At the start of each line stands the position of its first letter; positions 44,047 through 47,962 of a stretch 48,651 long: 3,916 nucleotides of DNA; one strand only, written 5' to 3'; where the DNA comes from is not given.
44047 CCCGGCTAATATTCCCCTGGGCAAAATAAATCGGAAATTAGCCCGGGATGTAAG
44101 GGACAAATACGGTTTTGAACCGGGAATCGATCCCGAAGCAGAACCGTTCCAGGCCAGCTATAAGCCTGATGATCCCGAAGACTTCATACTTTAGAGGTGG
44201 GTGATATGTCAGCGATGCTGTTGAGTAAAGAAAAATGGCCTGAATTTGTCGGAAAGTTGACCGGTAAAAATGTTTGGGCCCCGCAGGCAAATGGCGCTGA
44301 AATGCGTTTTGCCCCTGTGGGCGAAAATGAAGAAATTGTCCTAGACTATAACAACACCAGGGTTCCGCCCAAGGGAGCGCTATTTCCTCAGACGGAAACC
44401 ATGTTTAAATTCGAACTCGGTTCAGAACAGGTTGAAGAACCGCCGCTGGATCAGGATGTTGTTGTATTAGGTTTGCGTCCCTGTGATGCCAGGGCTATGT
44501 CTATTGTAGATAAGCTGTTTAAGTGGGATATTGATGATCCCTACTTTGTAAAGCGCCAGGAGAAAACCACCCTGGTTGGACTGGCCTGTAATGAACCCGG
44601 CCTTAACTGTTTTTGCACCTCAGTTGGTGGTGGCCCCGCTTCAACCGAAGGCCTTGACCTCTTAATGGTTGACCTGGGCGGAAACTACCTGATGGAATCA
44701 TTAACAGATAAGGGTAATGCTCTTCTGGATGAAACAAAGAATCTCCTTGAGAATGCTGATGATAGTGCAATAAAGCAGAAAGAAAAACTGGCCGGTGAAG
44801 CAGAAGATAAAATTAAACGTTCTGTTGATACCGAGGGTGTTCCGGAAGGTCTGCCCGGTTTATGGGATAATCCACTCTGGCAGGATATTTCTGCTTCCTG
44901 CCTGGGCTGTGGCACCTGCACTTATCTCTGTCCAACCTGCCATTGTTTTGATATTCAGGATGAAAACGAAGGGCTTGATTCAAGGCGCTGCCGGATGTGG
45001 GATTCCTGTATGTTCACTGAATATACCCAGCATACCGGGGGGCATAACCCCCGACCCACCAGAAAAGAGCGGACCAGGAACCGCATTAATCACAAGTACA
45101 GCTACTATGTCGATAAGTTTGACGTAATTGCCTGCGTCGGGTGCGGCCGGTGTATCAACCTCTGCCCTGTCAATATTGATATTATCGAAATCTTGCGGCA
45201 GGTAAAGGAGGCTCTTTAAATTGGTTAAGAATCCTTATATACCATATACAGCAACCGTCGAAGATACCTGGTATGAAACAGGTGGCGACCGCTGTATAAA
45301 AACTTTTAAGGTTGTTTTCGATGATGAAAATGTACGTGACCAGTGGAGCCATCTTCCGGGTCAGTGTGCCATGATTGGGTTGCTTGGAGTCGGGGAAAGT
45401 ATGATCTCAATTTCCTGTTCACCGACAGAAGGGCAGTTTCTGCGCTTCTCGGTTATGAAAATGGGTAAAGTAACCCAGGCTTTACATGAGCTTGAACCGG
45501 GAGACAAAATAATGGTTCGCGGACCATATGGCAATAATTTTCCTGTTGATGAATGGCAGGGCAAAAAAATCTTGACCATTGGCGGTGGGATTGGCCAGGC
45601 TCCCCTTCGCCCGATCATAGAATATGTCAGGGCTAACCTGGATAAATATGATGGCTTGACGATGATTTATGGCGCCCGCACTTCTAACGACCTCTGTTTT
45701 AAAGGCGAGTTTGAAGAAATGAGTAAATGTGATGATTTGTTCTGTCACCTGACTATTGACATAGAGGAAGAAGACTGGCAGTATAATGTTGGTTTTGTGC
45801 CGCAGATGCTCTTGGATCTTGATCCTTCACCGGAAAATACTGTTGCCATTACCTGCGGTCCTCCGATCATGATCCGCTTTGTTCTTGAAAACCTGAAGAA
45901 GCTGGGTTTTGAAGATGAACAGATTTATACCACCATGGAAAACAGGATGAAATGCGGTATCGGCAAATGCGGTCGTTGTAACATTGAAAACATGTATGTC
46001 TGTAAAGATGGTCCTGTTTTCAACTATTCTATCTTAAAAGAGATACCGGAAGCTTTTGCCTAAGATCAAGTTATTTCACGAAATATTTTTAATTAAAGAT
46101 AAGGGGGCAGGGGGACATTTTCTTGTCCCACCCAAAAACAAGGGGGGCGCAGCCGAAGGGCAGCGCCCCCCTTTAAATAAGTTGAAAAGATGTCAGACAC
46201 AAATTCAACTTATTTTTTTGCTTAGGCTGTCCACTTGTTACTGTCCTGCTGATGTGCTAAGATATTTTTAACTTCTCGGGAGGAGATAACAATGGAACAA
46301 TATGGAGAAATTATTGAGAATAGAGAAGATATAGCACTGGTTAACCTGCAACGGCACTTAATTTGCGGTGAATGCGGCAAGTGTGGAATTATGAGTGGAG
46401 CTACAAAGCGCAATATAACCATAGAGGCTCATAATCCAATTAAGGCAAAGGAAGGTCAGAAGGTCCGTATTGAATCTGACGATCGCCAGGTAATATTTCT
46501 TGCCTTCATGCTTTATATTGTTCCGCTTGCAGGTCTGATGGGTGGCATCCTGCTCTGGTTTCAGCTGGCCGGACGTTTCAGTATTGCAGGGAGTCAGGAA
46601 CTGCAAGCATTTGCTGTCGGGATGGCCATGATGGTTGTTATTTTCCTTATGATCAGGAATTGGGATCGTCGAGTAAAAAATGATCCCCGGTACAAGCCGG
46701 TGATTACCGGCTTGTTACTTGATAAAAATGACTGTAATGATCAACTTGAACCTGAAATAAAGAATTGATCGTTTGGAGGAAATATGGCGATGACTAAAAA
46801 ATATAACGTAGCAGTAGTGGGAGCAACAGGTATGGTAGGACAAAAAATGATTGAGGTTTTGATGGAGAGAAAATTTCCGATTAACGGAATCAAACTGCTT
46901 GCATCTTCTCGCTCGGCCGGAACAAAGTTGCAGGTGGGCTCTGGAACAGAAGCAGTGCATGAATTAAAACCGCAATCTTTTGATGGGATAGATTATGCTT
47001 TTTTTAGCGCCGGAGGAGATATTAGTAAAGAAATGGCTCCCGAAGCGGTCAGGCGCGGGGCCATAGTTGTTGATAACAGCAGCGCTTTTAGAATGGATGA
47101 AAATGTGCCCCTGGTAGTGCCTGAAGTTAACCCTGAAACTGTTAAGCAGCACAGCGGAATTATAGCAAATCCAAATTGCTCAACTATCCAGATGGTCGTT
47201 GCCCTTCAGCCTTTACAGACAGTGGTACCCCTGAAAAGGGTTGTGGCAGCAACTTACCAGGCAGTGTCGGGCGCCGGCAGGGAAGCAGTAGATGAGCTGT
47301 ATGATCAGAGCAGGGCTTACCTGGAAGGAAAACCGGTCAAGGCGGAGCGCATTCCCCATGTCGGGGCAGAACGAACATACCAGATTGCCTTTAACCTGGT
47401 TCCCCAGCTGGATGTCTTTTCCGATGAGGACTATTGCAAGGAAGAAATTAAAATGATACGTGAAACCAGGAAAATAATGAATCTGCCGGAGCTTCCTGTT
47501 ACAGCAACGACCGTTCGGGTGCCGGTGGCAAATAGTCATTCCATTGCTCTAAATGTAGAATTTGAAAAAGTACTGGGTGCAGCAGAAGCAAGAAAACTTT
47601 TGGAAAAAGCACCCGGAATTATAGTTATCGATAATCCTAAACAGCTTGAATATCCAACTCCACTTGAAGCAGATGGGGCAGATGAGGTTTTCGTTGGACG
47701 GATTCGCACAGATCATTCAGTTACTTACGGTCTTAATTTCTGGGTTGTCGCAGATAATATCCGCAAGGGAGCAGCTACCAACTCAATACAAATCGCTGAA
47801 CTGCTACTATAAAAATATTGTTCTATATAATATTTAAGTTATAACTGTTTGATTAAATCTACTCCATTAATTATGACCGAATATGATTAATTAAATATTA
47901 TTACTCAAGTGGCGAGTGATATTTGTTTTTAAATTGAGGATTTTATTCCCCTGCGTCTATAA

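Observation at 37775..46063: Eight-gene soluble redox operon: HdrD-like + EtfBA + HdrA + MvhD + FlxC/B/A-like, directly downstream of selABD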

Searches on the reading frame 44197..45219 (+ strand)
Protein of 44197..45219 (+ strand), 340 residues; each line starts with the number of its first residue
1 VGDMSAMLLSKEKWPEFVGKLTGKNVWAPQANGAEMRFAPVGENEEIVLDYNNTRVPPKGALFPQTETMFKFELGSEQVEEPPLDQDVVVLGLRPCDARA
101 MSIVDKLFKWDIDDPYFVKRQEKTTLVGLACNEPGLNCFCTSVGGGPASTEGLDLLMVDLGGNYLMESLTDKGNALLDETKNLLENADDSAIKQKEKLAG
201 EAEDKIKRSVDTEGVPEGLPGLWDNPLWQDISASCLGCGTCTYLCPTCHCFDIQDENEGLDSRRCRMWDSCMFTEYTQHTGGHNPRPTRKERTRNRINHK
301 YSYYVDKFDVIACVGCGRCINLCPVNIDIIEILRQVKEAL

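Call 3: search_protein_families(library=pfam, proteins=[window:44197-45219:+])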
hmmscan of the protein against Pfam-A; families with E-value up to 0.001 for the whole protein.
window:44197-45219:+ (340 aa): 11 families
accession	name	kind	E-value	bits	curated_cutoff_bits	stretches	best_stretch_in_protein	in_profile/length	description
PF17179.9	Fer4_22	-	1e-33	116.5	27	1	234-327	1-95/95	4Fe-4S dicluster domain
PF13237.11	Fer4_10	-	7e-07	29.5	25.5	0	308-326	4-22/53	4Fe-4S dicluster domain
PF12797.12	Fer4_2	-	1e-06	28.7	24.5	0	307-325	4-22/22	4Fe-4S binding domain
PF00037.32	Fer4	-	1.4e-06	28.3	21.1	1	312-326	7-21/24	4Fe-4S binding domain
PF14697.11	Fer4_21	-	4.5e-06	27.1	35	0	312-330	40-57/59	4Fe-4S dicluster domain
PF13183.11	Fer4_8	-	8.1e-06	26.7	27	0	233-327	3-68/68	4Fe-4S dicluster domain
PF25160.1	LdpA_Fe-S-bd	-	1.4e-05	25.2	27.6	1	310-326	23-41/49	LdpA Fe-S cluster-binding domain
PF12838.12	Fer4_7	-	1.9e-05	25.5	27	1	293-327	23-52/52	4Fe-4S dicluster domain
PF12798.12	Fer4_3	-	7.8e-05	23.7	27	0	313-327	1-15/15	4Fe-4S binding domain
PF13187.11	Fer4_9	-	0.00013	22.3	27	0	235-326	2-50/52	4Fe-4S dicluster domain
PF13746.11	Fer4_18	-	0.00072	20.2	27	1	274-331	27-79/114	4Fe-4S dicluster domain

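Call 4: search_protein_families(library=ncbifam, proteins=[window:44197-45219:+])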
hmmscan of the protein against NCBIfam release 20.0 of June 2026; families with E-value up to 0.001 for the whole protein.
window:44197-45219:+ (340 aa): 14 families
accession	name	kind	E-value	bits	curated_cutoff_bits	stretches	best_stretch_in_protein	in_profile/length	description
NF040829.1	sulfhyd_ShyB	equivalog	1e-63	215.4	690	1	7-340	4-333/334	NAD(P)-dependent hydrogenase/sulfhydrogenase 2 subunit beta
NF040833.1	sulfhyd_HydB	equivalog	3.1e-54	184.2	750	1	27-336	25-335/367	NADPH-dependent hydrogenase/sulfhydrogenase 1 subunit beta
TIGR02910.1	sulfite_red_A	equivalog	3.1e-44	151.6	323.15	1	35-338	40-328/334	anaerobic sulfite reductase subunit AsrA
NF038196.1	ferrodoxin_EFR1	subfamily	1.5e-07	31.7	75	0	296-326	168-199/242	EFR1 family ferrodoxin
NF040612.1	F420_dehyd_FpoI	exception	5.2e-05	23.1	180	0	295-327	27-58/135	F420H2 dehydrogenase subunit FpoI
TIGR01945.1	rnfC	subfamily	0.00011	20.9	245.95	1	305-339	396-430/435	RnfABCDGE type electron transport complex subunit C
TIGR01944.1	rnfB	subfamily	0.00012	21.6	68.7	0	310-326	112-128/190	RnfABCDGE type electron transport complex subunit B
NF006221.0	PRK08348.1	subfamily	0.00015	21.5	124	0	308-337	41-68/136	NADH-plastoquinone oxidoreductase subunit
NF040864.1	HgcB_ferredoxin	equivalog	0.00016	21.4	99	0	308-327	11-30/93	mercury methylation ferredoxin HgcB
NF005503.0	PRK07118.1-2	equivalog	0.00017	21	252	0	308-327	164-183/292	RnfABCDGE type electron transport complex subunit B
TIGR02936.1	fdxN_nitrog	equivalog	0.00018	21.6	80.55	0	302-327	12-37/91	ferredoxin III, nif-specific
NF058577.1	FdxA_fam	equivalog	0.00053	20.1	65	0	309-326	34-51/52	4Fe-4S ferredoxin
TIGR02745.1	ccoG_rdxA_fixG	equivalog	0.00062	18.8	316.7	1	290-329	209-249/435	cytochrome c oxidase accessory protein CcoG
NF004914.0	PRK06273.1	equivalog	0.00083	19.2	163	0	307-327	47-67/167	ferredoxin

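Call 43: search_solved_structures(query=window:44197-45219:+, max_evalue=0.01, show_alignments=0)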
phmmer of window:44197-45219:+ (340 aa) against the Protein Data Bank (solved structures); distinct sequences matched with E-value up to 0.01: 6.
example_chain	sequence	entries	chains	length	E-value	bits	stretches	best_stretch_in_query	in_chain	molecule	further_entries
9nez_B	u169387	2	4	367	4.8e-51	177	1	8-336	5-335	Sulfhydrogenase 1 subunit beta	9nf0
8rvu_E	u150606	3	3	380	2.1e-05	26.9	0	170-259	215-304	Formate dehydrogenase, beta subunit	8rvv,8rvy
9t1s_M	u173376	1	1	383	0.00021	23.6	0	311-338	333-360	formate dehydrogenase (coenzyme F420)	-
8rja_F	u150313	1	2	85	0.0015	20.8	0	232-326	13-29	NAD(P)H-quinone oxidoreductase subunit I, chloroplastic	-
7bkb_E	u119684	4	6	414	0.0024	20.1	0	208-253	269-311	Formate dehydrogenase, beta subunit (F420)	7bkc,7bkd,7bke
9mqx_B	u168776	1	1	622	0.0045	19.2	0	308-336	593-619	NADH:ubiquinone oxidoreductase, NADH-binding (51 kD) subunit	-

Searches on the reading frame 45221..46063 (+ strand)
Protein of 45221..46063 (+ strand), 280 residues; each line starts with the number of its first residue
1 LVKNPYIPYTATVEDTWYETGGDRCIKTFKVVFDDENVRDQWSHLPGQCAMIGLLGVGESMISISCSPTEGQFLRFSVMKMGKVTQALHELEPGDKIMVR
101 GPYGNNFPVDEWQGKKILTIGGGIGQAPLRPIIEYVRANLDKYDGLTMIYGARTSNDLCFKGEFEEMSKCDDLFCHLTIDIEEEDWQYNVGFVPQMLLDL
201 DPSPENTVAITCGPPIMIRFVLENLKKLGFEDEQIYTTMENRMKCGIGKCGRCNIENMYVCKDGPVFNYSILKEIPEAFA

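Call 3: search_protein_families(library=pfam, proteins=[window:45221-46063:+])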
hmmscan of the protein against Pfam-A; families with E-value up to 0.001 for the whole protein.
window:45221-46063:+ (280 aa): 3 families
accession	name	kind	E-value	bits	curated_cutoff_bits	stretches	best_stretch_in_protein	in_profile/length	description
PF00175.26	NAD_binding_1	-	2.2e-13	51.2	22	1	120-221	2-107/109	Oxidoreductase NAD-binding domain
PF10418.14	DHODB_Fe-S_bind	-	7.9e-12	45.1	23.9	1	240-270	1-38/41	Iron-sulfur cluster binding domain of dihydroorotate dehydrogenase B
PF00970.30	FAD_binding_6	-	0.00065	20.4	21.1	0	71-105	61-96/99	Oxidoreductase FAD-binding domain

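Call 4: search_protein_families(library=ncbifam, proteins=[window:45221-46063:+])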
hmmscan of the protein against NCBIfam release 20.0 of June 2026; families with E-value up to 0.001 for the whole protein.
window:45221-46063:+ (280 aa): 26 families (the best 25 are shown)
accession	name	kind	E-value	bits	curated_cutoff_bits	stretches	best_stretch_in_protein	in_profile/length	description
NF006220.0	PRK08345.1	subfamily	3e-70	236.8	395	1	26-269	25-284/294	cytochrome-c3 hydrogenase subunit gamma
NF040835.1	sulfhyd_HydG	equivalog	3.2e-63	213.7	650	1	26-270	32-282/292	NADPH-dependent hydrogenase/sulfhydrogenase 1 subunit gamma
TIGR02911.1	sulfite_red_B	equivalog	1.7e-59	201.1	288.6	1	45-274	32-258/261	anaerobic sulfite reductase subunit AsrB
NF040830.1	sulfhyd_ShyC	equivalog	4.6e-51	173.7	600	1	4-269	2-278/288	NAD(P)-dependent hydrogenase/sulfhydrogenase 2 subunit gamma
NF000796.0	PRK00054.1-1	equivalog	5.7e-49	166.6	224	1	26-273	18-236/254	dihydroorotate dehydrogenase electron transfer subunit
NF000798.0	PRK00054.1-3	equivalog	1.5e-27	96.8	219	1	38-268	25-238/244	dihydroorotate dehydrogenase electron transfer subunit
TIGR01941.1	nqrF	equivalog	4.8e-22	78.4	295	1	76-235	234-398/405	NADH:ubiquinone reductase (Na(+)-transporting) subunit F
NF004862.0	PRK06222.1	subfamily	1.6e-21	77.1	220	1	46-268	30-244/281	sulfide/dihydroorotate dehydrogenase-like FAD/NAD-binding protein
NF000799.0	PRK00054.1-4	equivalog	2.3e-21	76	314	1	78-269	71-253/258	dihydroorotate dehydrogenase electron transfer subunit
NF000797.0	PRK00054.1-2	equivalog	3.8e-18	65.7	270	1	82-268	83-261/267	dihydroorotate dehydrogenase electron transfer subunit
NF009414.0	PRK12778.1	equivalog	3.8e-18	65.1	1103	1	46-268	30-244/752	bifunctional dihydroorotate dehydrogenase B NAD binding subunit/NADPH-dependent glutamate synthase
NF040810.1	BenC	equivalog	5e-15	55.5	430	1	38-236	128-326/333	benzoate 1,2-dioxygenase electron transfer component BenC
NF058606.1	GlBtMonoRdsGbcB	equivalog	9.5e-15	54.3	500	1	64-234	66-241/362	glycine betaine monooxygenase reductase subunit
NF009805.0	PRK13289.1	equivalog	3.4e-13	49.3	432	1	42-236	183-388/399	NO-inducible flavohemoprotein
NF004470.0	PRK05802.1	equivalog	4.8e-13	48.8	313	1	62-256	117-304/330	sulfide/dihydroorotate dehydrogenase-like FAD/NAD-binding protein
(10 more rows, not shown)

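Call 45: search_solved_structures(query=window:45221-46063:+, max_evalue=0.0001, show_alignments=0)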
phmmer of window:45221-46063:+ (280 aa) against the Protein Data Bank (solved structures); distinct sequences matched with E-value up to 0.0001: 56.
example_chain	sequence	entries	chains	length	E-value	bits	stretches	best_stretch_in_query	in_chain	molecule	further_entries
9nez_C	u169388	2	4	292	5.3e-62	212.7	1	26-273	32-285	Sulfhydrogenase 1 subunit gamma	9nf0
7qty_A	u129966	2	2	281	2.8e-20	75.7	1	85-236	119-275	Na(+)-translocating NADH-quinone reductase subunit F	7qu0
5ksw_B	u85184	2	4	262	3e-20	75.6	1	84-267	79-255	Dihydroorotate dehydrogenase B (NAD(+)), electron transfer subunit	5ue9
1ep1_B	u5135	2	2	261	9e-20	74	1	85-267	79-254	DIHYDROOROTATE DEHYDROGENASE B (PYRK SUBUNIT)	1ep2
1ep3_B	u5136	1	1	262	9.1e-20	74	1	85-267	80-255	DIHYDROOROTATE DEHYDROGENASE B (PYRK SUBUNIT)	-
2r6h_A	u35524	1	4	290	4.8e-17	65.1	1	80-231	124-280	NADH:ubiquinone oxidoreductase, Na translocating, F subunit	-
7qu3_A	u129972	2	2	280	1.3e-16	63.6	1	80-235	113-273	Na(+)-translocating NADH-quinone reductase subunit F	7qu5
5yly_A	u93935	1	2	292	2.4e-16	62.8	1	81-232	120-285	Nitrate reductase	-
8ad3_A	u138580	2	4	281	5.2e-16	61.7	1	82-236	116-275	Na(+)-translocating NADH-quinone reductase subunit F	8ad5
4u9u_A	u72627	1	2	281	5.4e-16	61.6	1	82-236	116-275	Na(+)-translocating NADH-quinone reductase subunit F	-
8ad4_A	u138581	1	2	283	5.5e-16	61.6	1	82-236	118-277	Na(+)-translocating NADH-quinone reductase subunit F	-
4uaj_A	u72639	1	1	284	5.6e-16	61.6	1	82-236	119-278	Na(+)-translocating NADH-quinone reductase subunit F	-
8a1t_F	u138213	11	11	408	1.9e-15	59.8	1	82-236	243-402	Na(+)-translocating NADH-quinone reductase subunit F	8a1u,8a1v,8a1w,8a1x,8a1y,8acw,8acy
7xk3_F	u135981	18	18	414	2e-15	59.8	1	82-236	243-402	Na(+)-translocating NADH-quinone reductase subunit F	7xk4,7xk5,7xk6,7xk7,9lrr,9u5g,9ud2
4ylf_A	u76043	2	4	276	4.5e-15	58.6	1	45-268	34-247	Dihydroorotate dehydrogenase B (NAD(+)), electron transfer subunit homolog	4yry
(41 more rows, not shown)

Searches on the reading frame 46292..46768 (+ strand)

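Call 23: search_protein_families(library=ncbifam, max_evalue=1e-10, proteins=[window:46292-46768:+])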
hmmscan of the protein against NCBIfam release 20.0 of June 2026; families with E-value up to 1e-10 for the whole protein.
window:46292-46768:+ (158 aa): 1 family
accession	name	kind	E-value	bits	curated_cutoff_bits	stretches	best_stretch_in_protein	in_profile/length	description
NF008115.0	PRK10862.1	equivalog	5.1e-11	42.8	184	1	5-145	6-145/156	SoxR-reducing system protein RseC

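Call 95: search_protein_families(library=pfam, max_evalue=0.00001, proteins=[window:46292-46768:+])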
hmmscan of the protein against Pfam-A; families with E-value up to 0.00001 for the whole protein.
window:46292-46768:+ (158 aa): 1 family
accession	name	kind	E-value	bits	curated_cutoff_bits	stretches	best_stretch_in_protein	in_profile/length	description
PF04246.17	RseC_MucC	-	2.5e-26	92.6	24.4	1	8-139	2-129/130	Positive regulator of sigma(E), RseC/MucC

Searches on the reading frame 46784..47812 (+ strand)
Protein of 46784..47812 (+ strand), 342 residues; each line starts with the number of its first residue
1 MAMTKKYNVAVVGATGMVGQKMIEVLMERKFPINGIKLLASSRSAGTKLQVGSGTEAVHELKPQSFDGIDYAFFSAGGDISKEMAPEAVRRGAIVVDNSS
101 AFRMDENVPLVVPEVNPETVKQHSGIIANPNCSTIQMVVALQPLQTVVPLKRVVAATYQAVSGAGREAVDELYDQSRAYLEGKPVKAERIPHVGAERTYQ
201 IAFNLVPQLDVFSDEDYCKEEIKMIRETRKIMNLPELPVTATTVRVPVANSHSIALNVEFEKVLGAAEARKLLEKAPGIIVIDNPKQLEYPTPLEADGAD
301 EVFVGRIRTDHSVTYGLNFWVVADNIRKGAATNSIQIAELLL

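Call 23: search_protein_families(library=ncbifam, max_evalue=1e-10, proteins=[window:46784-47812:+])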
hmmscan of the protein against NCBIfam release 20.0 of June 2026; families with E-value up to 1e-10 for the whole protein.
window:46784-47812:+ (342 aa): 11 families
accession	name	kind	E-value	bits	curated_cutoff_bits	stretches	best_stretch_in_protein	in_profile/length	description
NF011456.0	PRK14874.1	equivalog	2.3e-143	477.4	223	1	4-341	2-340/346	aspartate-semialdehyde dehydrogenase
TIGR01296.1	asd_B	equivalog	6.8e-138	459.4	324.2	1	8-341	1-336/339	aspartate-semialdehyde dehydrogenase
NF005229.0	PRK06728.1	equivalog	7.3e-116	386.8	628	1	4-341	3-341/347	aspartate-semialdehyde dehydrogenase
NF004224.0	PRK05671.1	equivalog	2.4e-71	240.9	284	1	3-342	1-332/336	aspartate-semialdehyde dehydrogenase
NF005957.0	PRK08040.1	equivalog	7.5e-67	226.2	273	1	3-342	1-331/336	aspartate-semialdehyde dehydrogenase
NF006416.0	PRK08664.1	subfamily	2.2e-46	158.6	232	1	5-171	2-188/350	aspartate-semialdehyde dehydrogenase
TIGR00978.1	asd_EA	equivalog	4.9e-42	144.2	301.2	1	8-171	2-186/342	aspartate-semialdehyde dehydrogenase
NF005144.0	PRK06598.1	subfamily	9.9e-27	94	198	1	8-332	3-358/369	aspartate-semialdehyde dehydrogenase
TIGR01850.1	argC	equivalog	1.5e-17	63.9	233.6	1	8-171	2-190/345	N-acetyl-gamma-glutamyl-phosphate reductase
TIGR01745.1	asd_gamma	equivalog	7e-17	61.4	402.9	0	8-175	2-177/366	aspartate-semialdehyde dehydrogenase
NF005368.0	PRK06901.1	equivalog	7.7e-15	54.9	437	1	3-340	1-317/323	oxidoreductase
